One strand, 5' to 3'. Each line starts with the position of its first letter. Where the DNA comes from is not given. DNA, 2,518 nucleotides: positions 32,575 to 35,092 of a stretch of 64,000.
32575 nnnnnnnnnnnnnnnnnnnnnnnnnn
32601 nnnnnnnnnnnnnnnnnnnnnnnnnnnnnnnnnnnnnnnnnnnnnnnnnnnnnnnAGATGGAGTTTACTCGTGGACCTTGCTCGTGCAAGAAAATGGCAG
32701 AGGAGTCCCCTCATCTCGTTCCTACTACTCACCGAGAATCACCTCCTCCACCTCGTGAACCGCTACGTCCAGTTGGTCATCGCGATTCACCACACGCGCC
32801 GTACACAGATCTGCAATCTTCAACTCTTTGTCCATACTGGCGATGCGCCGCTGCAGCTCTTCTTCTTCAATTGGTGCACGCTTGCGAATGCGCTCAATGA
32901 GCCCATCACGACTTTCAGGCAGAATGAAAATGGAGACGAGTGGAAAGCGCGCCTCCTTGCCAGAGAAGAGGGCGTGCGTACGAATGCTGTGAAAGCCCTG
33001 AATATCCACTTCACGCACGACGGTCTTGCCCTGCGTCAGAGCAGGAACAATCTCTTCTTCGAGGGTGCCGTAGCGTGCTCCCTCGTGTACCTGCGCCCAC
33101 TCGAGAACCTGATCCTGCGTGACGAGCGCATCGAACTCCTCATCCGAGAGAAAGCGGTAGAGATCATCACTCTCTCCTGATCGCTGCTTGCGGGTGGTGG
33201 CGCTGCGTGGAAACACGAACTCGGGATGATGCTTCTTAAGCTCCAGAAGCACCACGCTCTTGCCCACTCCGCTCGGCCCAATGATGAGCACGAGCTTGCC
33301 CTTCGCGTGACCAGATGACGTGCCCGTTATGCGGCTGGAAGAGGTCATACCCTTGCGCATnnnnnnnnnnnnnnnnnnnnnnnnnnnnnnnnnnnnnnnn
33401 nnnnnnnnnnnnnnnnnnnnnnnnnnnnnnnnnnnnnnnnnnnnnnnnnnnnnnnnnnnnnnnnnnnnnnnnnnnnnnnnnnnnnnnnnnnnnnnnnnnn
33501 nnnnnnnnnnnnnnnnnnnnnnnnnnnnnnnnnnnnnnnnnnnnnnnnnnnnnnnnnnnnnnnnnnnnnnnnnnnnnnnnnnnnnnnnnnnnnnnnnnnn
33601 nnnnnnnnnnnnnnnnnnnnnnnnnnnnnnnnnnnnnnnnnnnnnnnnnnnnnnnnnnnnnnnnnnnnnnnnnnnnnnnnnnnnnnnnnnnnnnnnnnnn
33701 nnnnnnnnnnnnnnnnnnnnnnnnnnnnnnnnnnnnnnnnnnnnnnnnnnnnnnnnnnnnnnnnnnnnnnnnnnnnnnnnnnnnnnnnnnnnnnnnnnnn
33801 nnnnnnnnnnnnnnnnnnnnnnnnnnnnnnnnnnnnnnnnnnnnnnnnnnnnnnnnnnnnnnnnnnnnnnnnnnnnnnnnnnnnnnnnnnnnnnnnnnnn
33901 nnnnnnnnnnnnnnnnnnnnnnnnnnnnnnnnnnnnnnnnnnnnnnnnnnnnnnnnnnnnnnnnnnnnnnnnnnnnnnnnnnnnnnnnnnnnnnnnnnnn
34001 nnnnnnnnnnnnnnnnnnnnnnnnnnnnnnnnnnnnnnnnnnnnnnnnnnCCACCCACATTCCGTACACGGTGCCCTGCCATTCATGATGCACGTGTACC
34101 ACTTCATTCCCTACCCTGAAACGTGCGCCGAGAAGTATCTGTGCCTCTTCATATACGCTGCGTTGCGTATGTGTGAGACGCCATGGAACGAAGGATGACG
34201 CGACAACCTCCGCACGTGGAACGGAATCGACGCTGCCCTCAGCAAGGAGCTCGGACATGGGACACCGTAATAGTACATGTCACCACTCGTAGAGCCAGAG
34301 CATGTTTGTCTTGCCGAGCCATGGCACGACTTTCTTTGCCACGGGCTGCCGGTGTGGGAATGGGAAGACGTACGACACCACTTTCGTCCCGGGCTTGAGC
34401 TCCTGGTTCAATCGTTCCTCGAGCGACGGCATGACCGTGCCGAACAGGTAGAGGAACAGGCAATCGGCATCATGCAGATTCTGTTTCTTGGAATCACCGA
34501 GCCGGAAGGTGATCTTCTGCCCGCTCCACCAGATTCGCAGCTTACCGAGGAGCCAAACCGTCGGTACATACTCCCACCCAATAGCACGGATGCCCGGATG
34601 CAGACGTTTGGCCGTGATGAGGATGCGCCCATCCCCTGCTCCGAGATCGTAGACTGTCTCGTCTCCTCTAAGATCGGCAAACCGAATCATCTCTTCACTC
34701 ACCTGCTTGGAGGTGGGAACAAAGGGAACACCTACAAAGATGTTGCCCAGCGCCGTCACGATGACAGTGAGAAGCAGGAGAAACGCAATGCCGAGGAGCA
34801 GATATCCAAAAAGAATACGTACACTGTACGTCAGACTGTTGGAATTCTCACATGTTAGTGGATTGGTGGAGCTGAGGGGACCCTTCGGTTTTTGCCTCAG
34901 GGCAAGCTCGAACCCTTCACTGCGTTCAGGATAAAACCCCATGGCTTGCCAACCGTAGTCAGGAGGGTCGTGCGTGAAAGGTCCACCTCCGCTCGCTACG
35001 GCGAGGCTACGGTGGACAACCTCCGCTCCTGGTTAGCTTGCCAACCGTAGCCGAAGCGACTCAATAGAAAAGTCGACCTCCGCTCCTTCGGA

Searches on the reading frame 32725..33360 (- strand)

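Call 12: search_protein_families(library=pfam, proteins=[window:32725-33360:-], max_evalue=0.001)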
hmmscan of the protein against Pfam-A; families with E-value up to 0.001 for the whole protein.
window:32725-33360:- (211 aa): 5 families
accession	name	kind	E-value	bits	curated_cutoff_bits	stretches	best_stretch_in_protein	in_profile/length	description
PF00625.27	Guanylate_kin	-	4.5e-28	98.6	25.2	1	21-208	2-179/182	Guanylate kinase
PF13191.12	AAA_16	-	7.4e-05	23.7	32.6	1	19-47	24-50/167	AAA ATPase domain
PF13238.12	AAA_18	-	0.00018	22.4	29.4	1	24-162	1-112/128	AAA domain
PF13671.12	AAA_33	-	0.0002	22.1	27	1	23-164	1-121/143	AAA domain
PF13401.12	AAA_22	-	0.00045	21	27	1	22-71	6-54/130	AAA domain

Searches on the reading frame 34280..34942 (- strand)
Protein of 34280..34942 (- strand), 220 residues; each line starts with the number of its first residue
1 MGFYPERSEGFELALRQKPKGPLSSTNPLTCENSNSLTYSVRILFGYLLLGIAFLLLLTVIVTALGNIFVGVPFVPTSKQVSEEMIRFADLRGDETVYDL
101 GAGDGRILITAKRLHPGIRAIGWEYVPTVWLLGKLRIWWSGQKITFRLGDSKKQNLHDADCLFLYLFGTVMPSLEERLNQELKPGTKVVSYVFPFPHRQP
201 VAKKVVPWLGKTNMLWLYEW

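Call 12: search_protein_families(library=pfam, proteins=[window:34280-34942:-], max_evalue=0.001)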
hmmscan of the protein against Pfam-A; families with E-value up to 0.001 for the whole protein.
window:34280-34942:- (220 aa): 1 family
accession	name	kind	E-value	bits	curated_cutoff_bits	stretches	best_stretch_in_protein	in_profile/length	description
PF00891.24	Methyltransf_2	-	0.00041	20.2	22.3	1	81-164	50-133/210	O-methyltransferase domain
